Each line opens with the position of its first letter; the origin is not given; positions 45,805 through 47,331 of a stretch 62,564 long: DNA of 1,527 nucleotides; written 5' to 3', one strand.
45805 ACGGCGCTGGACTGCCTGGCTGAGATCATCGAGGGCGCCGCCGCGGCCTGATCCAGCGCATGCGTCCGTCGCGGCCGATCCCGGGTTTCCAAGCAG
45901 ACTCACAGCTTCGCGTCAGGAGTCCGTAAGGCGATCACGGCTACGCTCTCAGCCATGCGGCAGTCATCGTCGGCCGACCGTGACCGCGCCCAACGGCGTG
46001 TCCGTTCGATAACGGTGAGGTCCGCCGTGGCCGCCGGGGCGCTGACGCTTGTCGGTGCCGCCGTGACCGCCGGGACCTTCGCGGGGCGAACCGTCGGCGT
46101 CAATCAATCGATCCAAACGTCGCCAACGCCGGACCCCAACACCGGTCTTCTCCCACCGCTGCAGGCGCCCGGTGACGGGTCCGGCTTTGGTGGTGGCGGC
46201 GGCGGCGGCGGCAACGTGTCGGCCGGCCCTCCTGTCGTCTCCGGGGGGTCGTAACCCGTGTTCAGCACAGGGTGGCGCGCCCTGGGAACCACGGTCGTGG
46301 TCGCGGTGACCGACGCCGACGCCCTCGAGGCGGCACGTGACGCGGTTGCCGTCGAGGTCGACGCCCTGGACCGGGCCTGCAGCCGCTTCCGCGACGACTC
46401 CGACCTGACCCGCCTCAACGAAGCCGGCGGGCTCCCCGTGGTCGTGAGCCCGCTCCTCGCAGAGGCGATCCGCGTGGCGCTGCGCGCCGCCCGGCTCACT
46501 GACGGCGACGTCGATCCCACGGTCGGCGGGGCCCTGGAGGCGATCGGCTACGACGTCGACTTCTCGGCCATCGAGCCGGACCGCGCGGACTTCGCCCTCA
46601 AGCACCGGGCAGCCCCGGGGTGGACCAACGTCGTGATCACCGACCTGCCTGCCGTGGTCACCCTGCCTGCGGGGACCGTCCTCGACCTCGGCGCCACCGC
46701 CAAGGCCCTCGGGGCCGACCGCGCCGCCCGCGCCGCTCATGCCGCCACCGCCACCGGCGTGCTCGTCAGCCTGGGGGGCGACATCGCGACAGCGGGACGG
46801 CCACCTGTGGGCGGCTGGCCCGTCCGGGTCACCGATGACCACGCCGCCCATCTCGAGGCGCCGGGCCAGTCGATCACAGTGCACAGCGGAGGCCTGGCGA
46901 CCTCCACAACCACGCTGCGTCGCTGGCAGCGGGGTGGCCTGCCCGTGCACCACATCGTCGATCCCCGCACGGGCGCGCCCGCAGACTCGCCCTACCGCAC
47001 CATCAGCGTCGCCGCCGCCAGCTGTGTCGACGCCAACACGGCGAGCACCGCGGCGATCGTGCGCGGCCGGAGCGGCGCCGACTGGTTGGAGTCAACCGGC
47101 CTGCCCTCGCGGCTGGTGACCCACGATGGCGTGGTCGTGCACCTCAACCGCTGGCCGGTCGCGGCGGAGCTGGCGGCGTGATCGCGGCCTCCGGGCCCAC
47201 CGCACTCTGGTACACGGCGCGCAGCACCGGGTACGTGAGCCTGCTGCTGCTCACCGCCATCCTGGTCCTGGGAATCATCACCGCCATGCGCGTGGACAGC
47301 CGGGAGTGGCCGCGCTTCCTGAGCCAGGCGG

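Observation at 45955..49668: Five-gene flavinylation-based transmembrane electron-transfer module with a micro-substrate ending in SGGS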

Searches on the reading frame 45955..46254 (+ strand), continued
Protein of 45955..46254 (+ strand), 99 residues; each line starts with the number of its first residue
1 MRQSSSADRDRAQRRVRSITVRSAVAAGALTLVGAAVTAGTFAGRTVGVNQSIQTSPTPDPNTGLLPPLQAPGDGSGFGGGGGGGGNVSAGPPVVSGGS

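Call 74: list_cluster_members(proteins=[P0211, P0235, P0227, P0149, P0150, P0040, P0033])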
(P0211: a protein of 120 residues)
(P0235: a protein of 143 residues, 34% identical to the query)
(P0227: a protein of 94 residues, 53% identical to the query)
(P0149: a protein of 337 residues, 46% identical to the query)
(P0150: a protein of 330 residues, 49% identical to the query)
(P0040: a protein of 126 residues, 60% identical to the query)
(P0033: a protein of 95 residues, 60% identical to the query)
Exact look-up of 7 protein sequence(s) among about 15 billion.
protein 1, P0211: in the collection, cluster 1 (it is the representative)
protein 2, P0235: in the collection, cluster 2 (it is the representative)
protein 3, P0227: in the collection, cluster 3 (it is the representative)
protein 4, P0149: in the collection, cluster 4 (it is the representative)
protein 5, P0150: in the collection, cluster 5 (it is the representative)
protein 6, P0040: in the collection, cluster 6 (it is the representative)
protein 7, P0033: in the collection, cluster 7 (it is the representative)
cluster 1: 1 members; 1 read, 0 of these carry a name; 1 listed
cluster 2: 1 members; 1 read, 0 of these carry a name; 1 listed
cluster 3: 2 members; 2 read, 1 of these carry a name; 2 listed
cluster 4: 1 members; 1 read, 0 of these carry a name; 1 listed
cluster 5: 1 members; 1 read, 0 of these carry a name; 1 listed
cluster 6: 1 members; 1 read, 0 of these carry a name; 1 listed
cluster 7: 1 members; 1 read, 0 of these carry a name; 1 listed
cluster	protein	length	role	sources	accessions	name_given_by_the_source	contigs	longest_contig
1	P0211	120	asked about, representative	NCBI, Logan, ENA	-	-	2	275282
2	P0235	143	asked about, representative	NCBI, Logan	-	-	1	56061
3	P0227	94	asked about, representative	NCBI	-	-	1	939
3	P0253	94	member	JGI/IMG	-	hypothetical protein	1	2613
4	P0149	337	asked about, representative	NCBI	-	-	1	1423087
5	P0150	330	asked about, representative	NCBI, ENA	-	-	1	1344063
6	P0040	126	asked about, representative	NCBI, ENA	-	-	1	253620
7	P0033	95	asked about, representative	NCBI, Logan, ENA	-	-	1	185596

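Call 80: predict_structure(alignment_id=A2)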
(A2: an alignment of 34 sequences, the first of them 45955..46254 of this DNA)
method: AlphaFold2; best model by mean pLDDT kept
length: 99 residues; sequences in the alignment: 34
mean_pLDDT: 54.1   pTM: 0.20
mean pLDDT of the five models: 54.1, 53.3, 52.4, 50.6, 49.0
residues with pLDDT >= 90: 0; 70-90: 11; 50-70: 50; < 50: 38
segments of 3 or more residues with pLDDT < 50: 1-4, 14-16, 42-54, 78-87
pLDDT, mean of each block of 10 residues (from residue 1): 52 51 53 54 46 56 74 57 45 53
secondary structure, 60 per line:
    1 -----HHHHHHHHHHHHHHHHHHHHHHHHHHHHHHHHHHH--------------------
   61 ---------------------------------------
elements in order: H6-40

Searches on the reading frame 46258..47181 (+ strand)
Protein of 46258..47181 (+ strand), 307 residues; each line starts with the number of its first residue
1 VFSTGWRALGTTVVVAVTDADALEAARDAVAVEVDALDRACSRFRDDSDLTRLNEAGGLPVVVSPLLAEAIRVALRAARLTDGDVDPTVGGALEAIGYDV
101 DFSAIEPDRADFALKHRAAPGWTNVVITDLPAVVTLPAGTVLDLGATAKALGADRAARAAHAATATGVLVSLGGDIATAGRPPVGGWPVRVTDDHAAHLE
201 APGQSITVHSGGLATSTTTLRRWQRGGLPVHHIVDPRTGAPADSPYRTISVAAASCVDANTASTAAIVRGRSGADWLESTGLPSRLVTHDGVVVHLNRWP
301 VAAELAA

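Call 3: search_protein_families(library=pfam, proteins=[window:46258-47181:+], max_evalue=0.1)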
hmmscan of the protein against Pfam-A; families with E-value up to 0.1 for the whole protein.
window:46258-47181:+ (307 aa): 1 family
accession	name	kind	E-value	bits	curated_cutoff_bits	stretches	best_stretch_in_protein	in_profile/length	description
PF02424.20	ApbE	-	5.2e-51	174.1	25.6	1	9-279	1-257/266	ApbE family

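Call 4: search_protein_families(library=ncbifam, proteins=[window:46258-47181:+], max_evalue=0.1)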
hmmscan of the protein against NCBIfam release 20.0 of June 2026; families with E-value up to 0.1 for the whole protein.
window:46258-47181:+ (307 aa): 1 family
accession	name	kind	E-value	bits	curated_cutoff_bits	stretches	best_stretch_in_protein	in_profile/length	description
NF007774.0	PRK10461.1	equivalog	4e-19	68.7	498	1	8-275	41-314/351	FAD:protein FMN transferase ApbE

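Call 44: search_solved_structures(query=window:46258-47181:+, show_alignments=2, max_evalue=0.00001)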
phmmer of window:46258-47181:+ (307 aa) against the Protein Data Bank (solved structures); distinct sequences matched with E-value up to 0.00001: 13.
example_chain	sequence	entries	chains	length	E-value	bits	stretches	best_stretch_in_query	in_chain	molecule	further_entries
1vrm_A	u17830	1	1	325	3.3e-21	79.1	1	8-278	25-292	hypothetical protein TM1553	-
4xdt_A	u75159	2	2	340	1.3e-20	77.2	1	20-271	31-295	FAD:protein FMN transferase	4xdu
7mgt_A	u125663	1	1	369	9.1e-20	74.4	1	20-271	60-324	FAD:protein FMN transferase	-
4ifu_A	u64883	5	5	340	1.2e-19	74.1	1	20-271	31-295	FAD:protein FMN transferase | Thiamine biosynthesis lipoprotein ApbE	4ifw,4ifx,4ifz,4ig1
3pnd_A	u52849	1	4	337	1.4e-19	73.8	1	7-275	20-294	Thiamine biosynthesis lipoprotein ApbE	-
4xgw_A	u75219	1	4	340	1.9e-19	73.4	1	14-291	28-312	FAD:protein FMN transferase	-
4xdr_A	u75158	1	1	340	3.4e-19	72.5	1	20-271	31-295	FAD:protein FMN transferase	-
2o18_A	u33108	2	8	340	6.8e-19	71.6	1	14-291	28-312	Thiamine biosynthesis lipoprotein apbE | FAD:protein FMN transferase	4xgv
4xgx_A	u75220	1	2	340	4.7e-18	68.8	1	14-291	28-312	FAD:protein FMN transferase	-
7esa_A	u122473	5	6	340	4e-17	65.7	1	40-279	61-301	FAD:protein FMN transferase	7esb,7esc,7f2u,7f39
6nxi_A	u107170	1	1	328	3.6e-16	62.6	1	18-287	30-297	FAD:protein FMN transferase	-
6nxj_A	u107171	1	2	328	8.9e-15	58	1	18-287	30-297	FAD:protein FMN transferase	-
5mgy_H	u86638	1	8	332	2.3e-11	46.8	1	15-291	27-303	FAD:protein FMN transferase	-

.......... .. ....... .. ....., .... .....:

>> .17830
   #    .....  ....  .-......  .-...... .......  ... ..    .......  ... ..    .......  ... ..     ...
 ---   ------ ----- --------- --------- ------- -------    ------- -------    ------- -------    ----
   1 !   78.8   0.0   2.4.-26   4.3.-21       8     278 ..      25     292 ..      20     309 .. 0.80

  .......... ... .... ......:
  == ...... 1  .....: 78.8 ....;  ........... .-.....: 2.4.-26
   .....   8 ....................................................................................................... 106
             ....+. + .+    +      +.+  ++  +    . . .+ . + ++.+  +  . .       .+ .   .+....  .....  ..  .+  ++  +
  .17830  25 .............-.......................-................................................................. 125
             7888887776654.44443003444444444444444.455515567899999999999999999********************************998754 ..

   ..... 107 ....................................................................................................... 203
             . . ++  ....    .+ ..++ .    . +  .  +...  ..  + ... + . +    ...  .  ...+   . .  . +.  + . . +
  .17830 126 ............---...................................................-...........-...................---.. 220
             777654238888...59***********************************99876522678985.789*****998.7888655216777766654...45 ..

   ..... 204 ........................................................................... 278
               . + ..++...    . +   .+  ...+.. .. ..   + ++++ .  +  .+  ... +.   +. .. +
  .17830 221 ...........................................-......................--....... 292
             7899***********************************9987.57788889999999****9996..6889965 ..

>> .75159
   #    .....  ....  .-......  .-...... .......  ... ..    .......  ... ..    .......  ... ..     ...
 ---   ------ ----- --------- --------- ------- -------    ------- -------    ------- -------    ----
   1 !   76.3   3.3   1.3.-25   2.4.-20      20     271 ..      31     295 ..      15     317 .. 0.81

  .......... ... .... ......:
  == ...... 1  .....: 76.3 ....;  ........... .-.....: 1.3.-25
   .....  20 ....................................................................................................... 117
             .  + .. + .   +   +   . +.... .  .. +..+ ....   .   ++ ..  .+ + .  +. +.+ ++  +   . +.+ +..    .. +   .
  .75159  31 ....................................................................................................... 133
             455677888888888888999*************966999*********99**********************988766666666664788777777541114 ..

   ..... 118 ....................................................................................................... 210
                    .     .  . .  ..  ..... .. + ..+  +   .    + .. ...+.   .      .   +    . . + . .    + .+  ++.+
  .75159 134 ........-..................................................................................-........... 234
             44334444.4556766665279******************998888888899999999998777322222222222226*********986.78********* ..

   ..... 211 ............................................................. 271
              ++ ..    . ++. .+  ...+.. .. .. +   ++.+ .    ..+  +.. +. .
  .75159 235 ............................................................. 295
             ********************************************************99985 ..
